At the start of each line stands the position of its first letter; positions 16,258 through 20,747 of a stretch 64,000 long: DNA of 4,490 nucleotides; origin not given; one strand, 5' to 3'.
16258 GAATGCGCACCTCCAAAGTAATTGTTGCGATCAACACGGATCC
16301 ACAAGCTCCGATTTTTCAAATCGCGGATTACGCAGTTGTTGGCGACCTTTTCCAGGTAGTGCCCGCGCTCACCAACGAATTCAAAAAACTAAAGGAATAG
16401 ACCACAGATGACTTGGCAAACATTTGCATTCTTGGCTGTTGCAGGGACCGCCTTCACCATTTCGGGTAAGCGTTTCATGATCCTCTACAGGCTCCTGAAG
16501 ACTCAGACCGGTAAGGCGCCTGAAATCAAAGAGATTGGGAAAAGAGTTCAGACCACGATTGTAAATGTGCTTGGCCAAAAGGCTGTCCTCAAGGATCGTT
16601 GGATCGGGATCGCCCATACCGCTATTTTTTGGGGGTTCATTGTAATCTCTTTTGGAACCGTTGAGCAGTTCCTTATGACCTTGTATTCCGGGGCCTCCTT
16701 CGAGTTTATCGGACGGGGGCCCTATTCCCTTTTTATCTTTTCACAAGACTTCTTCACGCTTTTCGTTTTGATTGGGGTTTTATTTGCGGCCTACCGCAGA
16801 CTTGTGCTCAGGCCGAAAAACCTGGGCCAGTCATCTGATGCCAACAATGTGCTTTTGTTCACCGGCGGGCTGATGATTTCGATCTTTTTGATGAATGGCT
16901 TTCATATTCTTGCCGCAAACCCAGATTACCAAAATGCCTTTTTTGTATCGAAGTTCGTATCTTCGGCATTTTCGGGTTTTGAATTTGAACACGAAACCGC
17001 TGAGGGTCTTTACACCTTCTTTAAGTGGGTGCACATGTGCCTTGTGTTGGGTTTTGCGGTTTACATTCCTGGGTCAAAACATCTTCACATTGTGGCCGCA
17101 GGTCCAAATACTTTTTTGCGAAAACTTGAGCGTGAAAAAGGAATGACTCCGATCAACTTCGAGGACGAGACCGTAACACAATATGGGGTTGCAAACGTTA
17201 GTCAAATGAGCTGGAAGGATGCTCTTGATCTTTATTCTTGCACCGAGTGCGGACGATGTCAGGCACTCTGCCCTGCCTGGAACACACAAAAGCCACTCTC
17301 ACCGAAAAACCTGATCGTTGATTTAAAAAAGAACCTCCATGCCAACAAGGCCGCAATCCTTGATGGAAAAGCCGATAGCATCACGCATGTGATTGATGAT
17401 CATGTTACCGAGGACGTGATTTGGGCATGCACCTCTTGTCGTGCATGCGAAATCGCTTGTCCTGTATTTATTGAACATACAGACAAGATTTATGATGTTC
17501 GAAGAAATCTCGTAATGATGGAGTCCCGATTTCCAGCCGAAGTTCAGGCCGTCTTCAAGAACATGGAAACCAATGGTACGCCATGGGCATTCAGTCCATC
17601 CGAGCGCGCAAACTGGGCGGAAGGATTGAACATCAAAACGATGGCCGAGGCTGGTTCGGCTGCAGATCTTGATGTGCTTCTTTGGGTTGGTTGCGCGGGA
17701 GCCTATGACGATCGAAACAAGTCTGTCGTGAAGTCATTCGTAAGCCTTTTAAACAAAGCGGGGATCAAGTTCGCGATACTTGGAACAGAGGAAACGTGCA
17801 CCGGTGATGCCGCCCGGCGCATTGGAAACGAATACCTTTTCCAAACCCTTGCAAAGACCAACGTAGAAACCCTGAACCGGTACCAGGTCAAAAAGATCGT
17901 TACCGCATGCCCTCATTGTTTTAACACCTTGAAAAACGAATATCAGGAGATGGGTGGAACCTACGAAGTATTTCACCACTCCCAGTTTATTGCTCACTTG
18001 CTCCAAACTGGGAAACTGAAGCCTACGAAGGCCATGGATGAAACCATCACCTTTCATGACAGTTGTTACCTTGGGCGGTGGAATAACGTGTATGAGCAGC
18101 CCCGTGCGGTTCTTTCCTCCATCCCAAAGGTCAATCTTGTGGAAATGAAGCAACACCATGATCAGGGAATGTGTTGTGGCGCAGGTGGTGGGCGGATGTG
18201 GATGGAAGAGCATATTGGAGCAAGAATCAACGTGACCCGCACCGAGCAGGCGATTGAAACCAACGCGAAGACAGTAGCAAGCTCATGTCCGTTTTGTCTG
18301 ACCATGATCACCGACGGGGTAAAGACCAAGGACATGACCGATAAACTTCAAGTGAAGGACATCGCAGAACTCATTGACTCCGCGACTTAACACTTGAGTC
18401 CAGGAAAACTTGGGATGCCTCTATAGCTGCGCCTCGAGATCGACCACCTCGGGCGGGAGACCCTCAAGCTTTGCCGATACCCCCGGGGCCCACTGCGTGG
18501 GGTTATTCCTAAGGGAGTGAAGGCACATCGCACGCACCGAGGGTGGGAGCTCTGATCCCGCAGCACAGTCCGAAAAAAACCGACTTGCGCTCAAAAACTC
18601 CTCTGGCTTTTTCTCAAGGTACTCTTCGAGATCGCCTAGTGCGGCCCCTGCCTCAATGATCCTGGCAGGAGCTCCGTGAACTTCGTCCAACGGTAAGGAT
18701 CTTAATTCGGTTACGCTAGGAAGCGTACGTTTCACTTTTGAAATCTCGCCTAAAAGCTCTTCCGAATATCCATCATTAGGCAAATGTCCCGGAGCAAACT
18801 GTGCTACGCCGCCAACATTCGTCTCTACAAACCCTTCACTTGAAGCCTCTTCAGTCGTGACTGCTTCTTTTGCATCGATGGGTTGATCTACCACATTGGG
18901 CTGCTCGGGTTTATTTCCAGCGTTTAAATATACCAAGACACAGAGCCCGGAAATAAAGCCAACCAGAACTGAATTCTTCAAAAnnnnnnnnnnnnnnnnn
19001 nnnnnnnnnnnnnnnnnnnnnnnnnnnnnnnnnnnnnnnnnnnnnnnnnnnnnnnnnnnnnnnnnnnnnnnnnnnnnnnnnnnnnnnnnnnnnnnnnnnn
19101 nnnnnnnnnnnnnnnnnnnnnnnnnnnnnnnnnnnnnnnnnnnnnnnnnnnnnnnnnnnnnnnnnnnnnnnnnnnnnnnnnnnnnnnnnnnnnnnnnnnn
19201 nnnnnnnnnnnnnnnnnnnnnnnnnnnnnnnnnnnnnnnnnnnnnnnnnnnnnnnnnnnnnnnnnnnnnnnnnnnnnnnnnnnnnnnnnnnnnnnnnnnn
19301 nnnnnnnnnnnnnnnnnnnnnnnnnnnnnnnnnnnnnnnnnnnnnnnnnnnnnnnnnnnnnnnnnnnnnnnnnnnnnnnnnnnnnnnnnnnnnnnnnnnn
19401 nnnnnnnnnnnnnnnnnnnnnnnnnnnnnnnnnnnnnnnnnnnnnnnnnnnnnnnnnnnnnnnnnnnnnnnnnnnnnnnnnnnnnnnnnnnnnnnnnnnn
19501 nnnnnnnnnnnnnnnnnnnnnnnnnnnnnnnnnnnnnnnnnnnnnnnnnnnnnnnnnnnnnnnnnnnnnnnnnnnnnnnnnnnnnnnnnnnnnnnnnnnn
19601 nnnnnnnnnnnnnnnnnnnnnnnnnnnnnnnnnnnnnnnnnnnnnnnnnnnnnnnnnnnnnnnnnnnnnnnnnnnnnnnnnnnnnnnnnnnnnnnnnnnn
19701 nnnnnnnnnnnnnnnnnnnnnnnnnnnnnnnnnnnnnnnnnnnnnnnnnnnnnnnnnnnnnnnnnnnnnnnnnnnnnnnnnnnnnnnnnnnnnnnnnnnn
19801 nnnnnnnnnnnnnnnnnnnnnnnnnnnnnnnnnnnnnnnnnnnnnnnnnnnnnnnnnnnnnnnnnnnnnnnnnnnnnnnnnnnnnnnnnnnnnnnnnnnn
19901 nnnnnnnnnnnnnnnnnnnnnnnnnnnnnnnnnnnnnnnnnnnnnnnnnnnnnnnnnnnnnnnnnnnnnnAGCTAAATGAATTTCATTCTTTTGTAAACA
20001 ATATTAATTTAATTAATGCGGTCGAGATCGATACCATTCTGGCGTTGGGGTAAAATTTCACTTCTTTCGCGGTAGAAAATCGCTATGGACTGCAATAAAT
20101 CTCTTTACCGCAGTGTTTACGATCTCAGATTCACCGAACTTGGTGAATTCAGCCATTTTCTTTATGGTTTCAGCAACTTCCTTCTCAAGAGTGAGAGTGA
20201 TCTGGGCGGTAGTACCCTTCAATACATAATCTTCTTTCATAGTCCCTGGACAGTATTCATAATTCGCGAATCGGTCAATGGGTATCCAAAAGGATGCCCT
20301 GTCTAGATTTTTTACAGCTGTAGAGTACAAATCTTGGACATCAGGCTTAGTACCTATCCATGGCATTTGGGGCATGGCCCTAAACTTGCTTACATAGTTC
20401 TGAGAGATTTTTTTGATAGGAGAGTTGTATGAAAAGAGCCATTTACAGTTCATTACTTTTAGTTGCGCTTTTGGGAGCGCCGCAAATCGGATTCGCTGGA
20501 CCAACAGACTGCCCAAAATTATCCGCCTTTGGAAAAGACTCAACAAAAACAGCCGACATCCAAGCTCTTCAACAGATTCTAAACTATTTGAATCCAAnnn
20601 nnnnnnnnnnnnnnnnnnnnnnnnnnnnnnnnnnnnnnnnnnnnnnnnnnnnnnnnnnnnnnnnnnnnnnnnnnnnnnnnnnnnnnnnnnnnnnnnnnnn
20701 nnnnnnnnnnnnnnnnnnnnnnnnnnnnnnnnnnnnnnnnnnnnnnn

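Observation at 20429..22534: Secreted peptidoglycan-binding protein with AEAKAP repeats and a long Q/N/G/F-rich prion-like (FG-repeat-like) C-terminal tail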

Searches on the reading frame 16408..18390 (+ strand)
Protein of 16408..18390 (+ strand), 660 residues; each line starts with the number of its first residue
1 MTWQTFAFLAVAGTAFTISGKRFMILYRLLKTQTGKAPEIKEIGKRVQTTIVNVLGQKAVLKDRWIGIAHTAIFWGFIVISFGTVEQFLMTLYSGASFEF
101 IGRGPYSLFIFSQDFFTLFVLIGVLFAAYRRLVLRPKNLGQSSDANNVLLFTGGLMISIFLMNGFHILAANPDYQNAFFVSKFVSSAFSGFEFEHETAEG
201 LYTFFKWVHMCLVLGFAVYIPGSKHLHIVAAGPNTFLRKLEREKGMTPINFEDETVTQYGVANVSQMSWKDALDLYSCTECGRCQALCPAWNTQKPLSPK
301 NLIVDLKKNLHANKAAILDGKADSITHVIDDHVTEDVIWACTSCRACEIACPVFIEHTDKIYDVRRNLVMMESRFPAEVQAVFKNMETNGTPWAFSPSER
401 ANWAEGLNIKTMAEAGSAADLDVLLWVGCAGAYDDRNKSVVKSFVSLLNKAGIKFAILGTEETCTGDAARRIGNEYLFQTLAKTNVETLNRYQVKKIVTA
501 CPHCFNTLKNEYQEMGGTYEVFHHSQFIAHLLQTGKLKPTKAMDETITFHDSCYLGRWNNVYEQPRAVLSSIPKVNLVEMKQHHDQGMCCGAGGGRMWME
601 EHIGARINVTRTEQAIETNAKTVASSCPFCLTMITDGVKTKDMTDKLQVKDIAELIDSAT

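Call 3: search_protein_families(library=pfam, proteins=[window:16408-18390:+], max_evalue=0.1)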
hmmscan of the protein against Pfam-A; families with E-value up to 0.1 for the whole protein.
window:16408-18390:+ (660 aa): 14 families
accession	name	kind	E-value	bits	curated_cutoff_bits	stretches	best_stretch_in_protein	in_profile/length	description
PF02754.22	CCG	-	7.1e-36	122.6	20.6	2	547-634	1-84/85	Cysteine-rich domain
PF13183.11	Fer4_8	-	3.3e-09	37.6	27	2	275-354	2-67/68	4Fe-4S dicluster domain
PF13187.11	Fer4_9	-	3.6e-09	36.9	27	1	278-352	2-48/52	4Fe-4S dicluster domain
PF13237.11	Fer4_10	-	9.1e-08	32.4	25.5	1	274-352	5-53/53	4Fe-4S dicluster domain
PF12797.12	Fer4_2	-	6.5e-06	26.2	24.5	2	269-290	1-22/22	4Fe-4S binding domain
PF13484.11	Fer4_16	-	0.0008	20.6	30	1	278-353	2-65/66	4Fe-4S double cluster binding domain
PF13534.11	Fer4_17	-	0.00086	20.2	22.2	2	277-353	1-58/61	4Fe-4S dicluster domain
PF12838.12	Fer4_7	-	0.0011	19.8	27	1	277-353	1-50/52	4Fe-4S dicluster domain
PF25160.1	LdpA_Fe-S-bd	-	0.0045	17.2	27.6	0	277-290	27-40/49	LdpA Fe-S cluster-binding domain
PF00037.32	Fer4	-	0.017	15.3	21.1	0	276-289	6-19/24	4Fe-4S binding domain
PF12800.12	Fer4_4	-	0.048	14.5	24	2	340-353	3-16/17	4Fe-4S binding domain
PF02665.19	Nitrate_red_gam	-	0.069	13.2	22.9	0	61-232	39-203/217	Nitrate reductase gamma subunit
PF24333.1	DUF7501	-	0.077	13.6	27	0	620-639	6-25/58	Family of unknown function (DUF7501)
PF17179.9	Fer4_22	-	0.099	13.9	27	1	267-290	70-93/95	4Fe-4S dicluster domain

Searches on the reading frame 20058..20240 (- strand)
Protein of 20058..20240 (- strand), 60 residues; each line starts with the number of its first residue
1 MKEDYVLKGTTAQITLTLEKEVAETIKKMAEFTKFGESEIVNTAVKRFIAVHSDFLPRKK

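Call 63: search_solved_structures(query=A5, max_evalue=10)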
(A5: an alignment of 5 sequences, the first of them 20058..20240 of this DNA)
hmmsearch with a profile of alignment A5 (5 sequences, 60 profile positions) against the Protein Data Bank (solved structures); distinct sequences matched with E-value up to 10: 18.
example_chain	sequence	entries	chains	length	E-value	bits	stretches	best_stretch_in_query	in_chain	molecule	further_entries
5h7c_A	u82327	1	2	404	2e-06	31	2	19-49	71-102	Immunoglobulin G-binding protein A, DHR14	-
5cwh_A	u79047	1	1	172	0.00086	22.6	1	20-49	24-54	Designed helical repeat protein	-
5h78_A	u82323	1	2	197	0.0013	22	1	19-49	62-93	cAMP-dependent protein kinase type II-alpha regulatory subunit,DHR14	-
8fbk_A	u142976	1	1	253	0.038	17.3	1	17-51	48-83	KWOCA_65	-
9enr_A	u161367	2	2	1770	0.17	15.2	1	25-49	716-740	Vitellogenin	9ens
5o19_A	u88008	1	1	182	0.3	14.4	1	37-54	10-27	Genome polyprotein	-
4oii_A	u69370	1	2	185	0.31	14.4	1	36-54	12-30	NON-STRUCTURAL PROTEIN NS1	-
2mdv_A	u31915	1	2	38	0.4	14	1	21-47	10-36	Designed protein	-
5o36_A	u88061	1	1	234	0.47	13.8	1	37-54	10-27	Japanese encephalitis virus non-structural protein 1' (NS1'),Japanese encephalitis virus n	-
8wbh_A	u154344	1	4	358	0.57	13.5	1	33-54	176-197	Genome polyprotein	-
4o6c_A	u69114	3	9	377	0.59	13.5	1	35-54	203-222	NS1 | West Nile Virus NS1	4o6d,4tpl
4o6d_B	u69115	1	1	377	0.59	13.5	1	35-54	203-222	NS1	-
1no1_A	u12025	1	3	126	0.82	13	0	18-32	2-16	replisome organizer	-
4oie_A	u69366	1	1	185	0.92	12.9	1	36-54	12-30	NON-STRUCTURAL PROTEIN NS1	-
1b01_A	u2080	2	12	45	1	12.7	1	13-46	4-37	TRANSCRIPTIONAL REPRESSOR COPG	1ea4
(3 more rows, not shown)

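Call 64: search_protein_families(library=pfam, proteins=[window:20058-20240:-], max_evalue=10)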
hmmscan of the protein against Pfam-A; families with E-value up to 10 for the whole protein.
window:20058-20240:- (60 aa): 3 families
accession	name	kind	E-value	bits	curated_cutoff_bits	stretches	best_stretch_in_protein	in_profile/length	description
PF19891.5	DUF6364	-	0.0066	17.3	27.3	1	12-43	3-34/70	Family of unknown function (DUF6364)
PF16777.11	RHH_7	-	0.06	14.2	27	1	11-49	31-65/74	Transcriptional regulator, RHH-like, CopG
PF01402.27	RHH_1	-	0.091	13.2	20.5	1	14-40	2-28/39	Ribbon-helix-helix protein, copG family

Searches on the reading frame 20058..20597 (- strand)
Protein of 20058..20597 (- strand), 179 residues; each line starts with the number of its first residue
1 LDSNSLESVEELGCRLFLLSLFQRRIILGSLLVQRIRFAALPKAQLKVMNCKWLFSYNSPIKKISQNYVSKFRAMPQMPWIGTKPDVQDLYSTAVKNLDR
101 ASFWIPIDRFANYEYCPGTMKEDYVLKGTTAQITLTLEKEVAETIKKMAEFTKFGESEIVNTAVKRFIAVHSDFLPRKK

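Call 3: search_protein_families(library=pfam, proteins=[window:20058-20597:-], max_evalue=0.1)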
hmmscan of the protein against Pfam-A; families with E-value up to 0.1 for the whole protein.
window:20058-20597:- (179 aa): 1 family
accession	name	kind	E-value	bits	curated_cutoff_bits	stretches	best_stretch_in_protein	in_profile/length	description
PF19891.5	DUF6364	-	0.042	14.8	27.3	1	131-162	3-34/70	Family of unknown function (DUF6364)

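Call 4: search_protein_families(library=ncbifam, proteins=[window:20058-20597:-], max_evalue=0.1)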
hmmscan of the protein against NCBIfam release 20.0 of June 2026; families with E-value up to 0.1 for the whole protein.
window:20058-20597:- (179 aa): 0 families
